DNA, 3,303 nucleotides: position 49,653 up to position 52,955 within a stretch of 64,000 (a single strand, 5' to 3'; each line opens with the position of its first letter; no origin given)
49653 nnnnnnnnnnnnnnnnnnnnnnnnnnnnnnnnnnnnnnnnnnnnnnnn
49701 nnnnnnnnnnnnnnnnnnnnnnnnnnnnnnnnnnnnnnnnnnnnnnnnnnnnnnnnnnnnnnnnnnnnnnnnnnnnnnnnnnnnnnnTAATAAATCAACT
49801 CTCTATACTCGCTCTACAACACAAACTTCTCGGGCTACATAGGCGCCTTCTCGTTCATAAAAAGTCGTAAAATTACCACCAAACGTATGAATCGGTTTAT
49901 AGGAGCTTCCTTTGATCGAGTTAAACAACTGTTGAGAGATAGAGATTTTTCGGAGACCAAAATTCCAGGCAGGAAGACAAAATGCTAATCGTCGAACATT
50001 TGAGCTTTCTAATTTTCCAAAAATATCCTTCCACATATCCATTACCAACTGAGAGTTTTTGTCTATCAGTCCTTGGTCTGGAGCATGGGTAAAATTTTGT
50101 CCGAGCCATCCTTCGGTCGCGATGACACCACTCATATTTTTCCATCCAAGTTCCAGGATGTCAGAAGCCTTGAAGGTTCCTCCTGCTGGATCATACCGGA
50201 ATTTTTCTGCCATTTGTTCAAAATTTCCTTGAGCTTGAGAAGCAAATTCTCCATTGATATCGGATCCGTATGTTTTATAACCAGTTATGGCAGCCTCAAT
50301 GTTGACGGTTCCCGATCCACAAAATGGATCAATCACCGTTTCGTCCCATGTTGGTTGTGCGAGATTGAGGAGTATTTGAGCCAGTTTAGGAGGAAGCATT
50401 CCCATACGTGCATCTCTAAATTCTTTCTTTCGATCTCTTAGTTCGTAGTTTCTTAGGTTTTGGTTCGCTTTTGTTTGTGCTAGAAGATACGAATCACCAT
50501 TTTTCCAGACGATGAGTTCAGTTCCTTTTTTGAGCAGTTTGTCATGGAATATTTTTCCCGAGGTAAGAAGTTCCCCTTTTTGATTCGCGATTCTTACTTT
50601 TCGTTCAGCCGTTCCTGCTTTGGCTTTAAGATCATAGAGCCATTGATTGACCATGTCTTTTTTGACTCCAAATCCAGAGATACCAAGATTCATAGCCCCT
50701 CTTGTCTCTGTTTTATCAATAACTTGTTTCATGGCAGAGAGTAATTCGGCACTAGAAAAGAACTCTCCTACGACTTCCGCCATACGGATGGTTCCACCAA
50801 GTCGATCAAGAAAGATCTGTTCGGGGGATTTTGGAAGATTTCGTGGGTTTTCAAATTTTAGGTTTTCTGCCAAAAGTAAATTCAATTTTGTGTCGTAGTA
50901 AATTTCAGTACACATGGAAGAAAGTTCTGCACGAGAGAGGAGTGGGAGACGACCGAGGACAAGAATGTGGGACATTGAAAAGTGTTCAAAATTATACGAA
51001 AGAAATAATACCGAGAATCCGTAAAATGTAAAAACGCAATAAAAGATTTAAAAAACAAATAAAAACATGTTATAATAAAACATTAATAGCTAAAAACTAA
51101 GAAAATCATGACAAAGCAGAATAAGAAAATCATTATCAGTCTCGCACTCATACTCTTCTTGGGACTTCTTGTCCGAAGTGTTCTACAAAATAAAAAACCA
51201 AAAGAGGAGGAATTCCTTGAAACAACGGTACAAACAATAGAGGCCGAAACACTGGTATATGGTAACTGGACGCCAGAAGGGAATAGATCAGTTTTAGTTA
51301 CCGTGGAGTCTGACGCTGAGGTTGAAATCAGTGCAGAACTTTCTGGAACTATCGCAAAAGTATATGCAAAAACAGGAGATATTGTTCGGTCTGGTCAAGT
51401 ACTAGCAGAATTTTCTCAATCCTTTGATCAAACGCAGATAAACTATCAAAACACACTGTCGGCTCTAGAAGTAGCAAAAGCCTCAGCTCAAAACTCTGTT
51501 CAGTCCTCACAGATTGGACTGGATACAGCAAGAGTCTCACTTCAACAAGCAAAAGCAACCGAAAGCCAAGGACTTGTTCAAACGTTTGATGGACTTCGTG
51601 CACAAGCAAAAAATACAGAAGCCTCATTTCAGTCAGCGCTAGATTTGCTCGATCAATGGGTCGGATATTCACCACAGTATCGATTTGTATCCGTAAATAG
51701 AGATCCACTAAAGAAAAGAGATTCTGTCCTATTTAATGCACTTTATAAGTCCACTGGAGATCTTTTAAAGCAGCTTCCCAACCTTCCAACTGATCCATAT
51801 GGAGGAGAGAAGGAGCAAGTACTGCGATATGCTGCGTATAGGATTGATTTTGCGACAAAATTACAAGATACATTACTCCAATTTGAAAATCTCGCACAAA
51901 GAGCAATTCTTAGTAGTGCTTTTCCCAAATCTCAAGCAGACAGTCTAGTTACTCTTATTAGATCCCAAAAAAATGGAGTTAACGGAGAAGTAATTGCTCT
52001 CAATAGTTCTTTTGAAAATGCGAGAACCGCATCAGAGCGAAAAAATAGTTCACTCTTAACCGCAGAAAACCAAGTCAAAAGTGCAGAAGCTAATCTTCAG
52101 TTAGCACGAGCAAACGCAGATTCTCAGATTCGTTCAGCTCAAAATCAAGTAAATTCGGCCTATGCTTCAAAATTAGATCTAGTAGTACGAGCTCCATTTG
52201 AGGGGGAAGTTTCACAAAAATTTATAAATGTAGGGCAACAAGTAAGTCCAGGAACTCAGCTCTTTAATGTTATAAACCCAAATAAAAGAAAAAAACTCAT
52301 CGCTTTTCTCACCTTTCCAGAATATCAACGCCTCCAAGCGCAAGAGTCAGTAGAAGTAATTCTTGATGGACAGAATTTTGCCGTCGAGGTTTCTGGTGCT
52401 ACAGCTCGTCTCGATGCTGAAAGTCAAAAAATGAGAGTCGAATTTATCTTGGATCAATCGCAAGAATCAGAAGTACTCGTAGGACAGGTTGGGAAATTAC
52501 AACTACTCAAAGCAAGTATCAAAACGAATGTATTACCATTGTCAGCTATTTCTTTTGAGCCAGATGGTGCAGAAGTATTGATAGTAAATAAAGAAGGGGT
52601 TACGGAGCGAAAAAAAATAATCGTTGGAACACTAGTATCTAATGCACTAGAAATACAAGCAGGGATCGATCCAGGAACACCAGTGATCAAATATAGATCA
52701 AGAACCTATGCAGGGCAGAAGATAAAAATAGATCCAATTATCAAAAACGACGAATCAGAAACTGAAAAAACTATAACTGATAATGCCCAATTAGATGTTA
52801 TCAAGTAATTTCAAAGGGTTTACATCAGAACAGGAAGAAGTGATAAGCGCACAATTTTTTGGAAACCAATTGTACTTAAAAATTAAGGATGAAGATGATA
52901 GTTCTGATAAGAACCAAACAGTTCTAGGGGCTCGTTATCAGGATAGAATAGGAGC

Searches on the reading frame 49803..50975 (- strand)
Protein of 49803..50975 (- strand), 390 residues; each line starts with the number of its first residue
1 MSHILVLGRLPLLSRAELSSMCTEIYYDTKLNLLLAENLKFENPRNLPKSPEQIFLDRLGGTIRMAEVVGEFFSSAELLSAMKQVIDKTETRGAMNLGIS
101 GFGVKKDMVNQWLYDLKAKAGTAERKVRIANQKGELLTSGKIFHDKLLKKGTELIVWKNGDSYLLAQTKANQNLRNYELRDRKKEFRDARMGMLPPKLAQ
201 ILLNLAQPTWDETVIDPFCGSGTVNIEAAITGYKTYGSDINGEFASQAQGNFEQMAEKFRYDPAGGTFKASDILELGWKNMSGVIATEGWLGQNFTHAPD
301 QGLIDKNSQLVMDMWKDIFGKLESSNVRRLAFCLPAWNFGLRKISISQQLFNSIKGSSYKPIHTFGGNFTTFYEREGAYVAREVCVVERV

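Call 6: search_protein_families(library=pfam, proteins=[window:49803-50975:-], max_evalue=1)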
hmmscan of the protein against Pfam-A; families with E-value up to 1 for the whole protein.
window:49803-50975:- (390 aa): 8 families
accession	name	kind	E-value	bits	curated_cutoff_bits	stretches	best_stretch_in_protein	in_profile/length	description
PF01170.24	UPF0020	-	9.5e-12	45.5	22.3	1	190-237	8-55/197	RMKL-like, methyltransferase domain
PF01555.25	N6_N4_Mtase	-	9.8e-07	29.4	26.7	1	193-249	165-220/221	DNA methylase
PF02086.21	MethyltransfD12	-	0.0018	18.5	22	1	211-249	21-59/253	D12 class N6 adenine-specific DNA methyltransferase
PF13847.12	Methyltransf_31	-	0.0022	18.1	27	1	212-279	5-71/145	Methyltransferase domain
PF05042.19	Caleosin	-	0.0037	17.6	27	1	198-302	42-143/170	Caleosin related protein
PF03602.21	Cons_hypoth95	-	0.019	15.1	24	1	205-256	35-88/182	Conserved hypothetical protein 95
PF09445.16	Methyltransf_15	-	0.028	14.5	22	1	212-253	2-43/165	RNA cap guanine-N2 methyltransferase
PF02384.22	N6_Mtase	-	0.13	12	20.4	1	195-229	31-65/311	N-6 DNA Methylase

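Call 21: find_related_loci(query=window:49803-50975:-, collection=genome_contigs, flank=10000)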
Query window:49803-50975:- (390 aa) in genome_contigs; peptide patterns used: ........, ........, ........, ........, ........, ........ (x = any residue, [..] = any of these).
33 stretches matched a pattern; 3 encode a relative of the query (tblastn E <= 1e-3); 3 distinct loci.
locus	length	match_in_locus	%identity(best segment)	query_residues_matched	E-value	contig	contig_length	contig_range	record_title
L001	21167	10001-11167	54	2-389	3e-135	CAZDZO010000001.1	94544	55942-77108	MAG TPA_asm: uncultured Candidatus Peribacteria bacterium isolate binchicken_co28_221 genome assembly, contig: NODE_161_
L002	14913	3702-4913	49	4-389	9e-130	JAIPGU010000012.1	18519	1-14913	MAG: Candidatus Gracilibacteria bacterium isolate Tobar13.5m-G57 Tobar13-5m-C3372, whole genome shotgun sequence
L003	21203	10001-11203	50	3-389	2e-129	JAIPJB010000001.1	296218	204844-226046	MAG: Candidatus Gracilibacteria bacterium isolate Tobar13m-G49 Tobar13m-20mill-C6, whole genome shotgun sequence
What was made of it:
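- The host lineage was identified from the neighbouring methyltransferase gene (call 21).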

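Call 41: find_related_loci(query=window:49803-50975:-, collection=metagenome_contigs, flank=10000)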
Query window:49803-50975:- (390 aa) in metagenome_contigs; peptide patterns used: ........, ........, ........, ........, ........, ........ (x = any residue, [..] = any of these).
56 stretches matched a pattern; 2 encode a relative of the query (tblastn E <= 1e-3); 2 distinct loci.
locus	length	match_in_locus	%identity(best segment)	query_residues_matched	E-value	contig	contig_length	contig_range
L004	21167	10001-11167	54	2-389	1e-135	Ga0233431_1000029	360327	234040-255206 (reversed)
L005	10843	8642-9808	51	2-389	1e-135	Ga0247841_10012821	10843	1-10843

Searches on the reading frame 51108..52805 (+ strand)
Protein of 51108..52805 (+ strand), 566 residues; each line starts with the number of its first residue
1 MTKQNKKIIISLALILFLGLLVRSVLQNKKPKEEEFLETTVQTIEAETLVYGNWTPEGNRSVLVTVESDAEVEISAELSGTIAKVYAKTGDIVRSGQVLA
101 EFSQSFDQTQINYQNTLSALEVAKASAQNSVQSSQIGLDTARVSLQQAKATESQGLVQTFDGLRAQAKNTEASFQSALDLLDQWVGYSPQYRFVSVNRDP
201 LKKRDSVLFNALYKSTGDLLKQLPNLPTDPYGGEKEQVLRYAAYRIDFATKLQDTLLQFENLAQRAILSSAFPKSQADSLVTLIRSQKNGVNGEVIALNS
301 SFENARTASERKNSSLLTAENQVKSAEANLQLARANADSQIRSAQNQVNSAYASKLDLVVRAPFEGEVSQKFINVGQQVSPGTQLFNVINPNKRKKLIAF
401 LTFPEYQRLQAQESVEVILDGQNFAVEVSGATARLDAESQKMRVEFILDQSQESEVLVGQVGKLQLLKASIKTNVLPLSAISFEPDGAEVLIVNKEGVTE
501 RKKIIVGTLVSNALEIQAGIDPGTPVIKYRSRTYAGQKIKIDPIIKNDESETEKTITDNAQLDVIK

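Call 43: search_protein_families(library=pfam, proteins=[window:51108-52805:+], max_evalue=0.0001)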
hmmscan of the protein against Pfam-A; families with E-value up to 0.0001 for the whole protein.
window:51108-52805:+ (566 aa): 4 families
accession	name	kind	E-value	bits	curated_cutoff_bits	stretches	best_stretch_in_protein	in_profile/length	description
PF13437.12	HlyD_3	-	2.1e-14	54.6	22.2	1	359-455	1-102/106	HlyD family secretion protein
PF16576.10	HlyD_D23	-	2.4e-09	37.2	30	1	64-159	12-107/214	Barrel-sandwich domain of CusB or HlyD membrane-fusion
PF00364.28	Biotin_lipoyl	-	6.4e-09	36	22.1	1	62-101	32-72/73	Biotin-requiring enzyme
PF13533.13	Biotin_lipoyl_2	-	1.7e-06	28.1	29.8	0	72-102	1-31/32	Biotin-lipoyl like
